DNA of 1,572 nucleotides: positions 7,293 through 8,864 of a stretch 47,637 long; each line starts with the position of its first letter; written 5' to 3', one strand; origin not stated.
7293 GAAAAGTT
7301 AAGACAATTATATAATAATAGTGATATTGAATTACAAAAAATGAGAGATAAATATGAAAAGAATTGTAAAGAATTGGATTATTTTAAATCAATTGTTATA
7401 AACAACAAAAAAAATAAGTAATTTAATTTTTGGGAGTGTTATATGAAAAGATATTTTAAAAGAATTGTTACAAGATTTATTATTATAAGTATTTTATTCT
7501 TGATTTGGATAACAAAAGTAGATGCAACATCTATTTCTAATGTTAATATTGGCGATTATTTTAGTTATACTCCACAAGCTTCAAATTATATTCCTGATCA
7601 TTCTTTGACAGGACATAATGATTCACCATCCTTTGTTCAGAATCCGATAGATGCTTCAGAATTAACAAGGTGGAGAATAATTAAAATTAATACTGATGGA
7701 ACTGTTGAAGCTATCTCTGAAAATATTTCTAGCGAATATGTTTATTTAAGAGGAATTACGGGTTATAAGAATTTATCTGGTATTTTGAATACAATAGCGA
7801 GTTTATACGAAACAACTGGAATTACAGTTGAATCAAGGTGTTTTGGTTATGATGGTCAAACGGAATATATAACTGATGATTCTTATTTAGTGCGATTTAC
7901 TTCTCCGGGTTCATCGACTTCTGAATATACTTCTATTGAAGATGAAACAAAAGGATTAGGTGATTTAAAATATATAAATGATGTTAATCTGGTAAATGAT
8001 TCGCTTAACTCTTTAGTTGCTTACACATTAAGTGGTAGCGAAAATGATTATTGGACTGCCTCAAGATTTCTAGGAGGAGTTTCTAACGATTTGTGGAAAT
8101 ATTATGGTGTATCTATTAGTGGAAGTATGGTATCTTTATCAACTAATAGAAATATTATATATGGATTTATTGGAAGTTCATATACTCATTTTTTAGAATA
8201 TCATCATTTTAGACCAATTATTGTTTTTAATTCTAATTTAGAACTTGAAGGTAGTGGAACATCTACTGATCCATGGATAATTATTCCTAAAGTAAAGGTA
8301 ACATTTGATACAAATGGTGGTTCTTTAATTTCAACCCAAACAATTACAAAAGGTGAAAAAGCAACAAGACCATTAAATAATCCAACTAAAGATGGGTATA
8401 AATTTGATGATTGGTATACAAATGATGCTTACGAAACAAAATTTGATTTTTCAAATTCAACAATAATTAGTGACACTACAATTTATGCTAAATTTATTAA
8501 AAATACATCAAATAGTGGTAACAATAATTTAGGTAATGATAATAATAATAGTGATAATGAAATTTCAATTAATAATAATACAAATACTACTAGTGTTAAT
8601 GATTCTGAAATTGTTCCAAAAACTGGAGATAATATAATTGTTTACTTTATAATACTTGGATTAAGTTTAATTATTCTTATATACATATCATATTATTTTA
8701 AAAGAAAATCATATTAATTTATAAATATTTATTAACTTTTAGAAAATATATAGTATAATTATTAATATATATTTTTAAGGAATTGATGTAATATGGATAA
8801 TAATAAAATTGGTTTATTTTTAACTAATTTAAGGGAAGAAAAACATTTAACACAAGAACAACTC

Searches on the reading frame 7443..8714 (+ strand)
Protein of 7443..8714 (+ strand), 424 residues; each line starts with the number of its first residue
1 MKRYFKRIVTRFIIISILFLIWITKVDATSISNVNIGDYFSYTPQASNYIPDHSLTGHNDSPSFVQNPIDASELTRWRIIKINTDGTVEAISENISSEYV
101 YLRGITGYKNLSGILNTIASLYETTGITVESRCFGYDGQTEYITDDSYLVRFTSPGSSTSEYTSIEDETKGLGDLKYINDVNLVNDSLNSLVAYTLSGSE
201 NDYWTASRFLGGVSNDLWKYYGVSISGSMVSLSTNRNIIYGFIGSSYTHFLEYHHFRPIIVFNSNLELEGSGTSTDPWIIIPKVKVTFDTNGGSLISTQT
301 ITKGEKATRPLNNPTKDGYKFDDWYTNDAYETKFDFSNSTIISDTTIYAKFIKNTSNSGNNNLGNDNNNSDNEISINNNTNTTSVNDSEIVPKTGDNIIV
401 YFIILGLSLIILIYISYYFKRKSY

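Call 13: search_protein_families(library=pfam, proteins=[window:7443-8714:+], max_evalue=1)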
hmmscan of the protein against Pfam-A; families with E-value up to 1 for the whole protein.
window:7443-8714:+ (424 aa): 4 families
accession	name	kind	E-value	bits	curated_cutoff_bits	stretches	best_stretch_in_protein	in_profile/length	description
PF09479.16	Flg_new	-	4.7e-19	68.7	27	1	285-350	2-65/65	Listeria-Bacteroides repeat domain (List_Bact_rpt)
PF06024.17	Orf78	-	0.0068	17.1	29.4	1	365-419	30-84/101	Orf78 (ac78)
PF18998.6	Flg_new_2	-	0.024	15.1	23.6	1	288-354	5-72/73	Divergent InlB B-repeat domain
PF00746.26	Gram_pos_anchor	-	0.12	12.8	20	1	392-422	10-40/43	LPXTG cell wall anchor motif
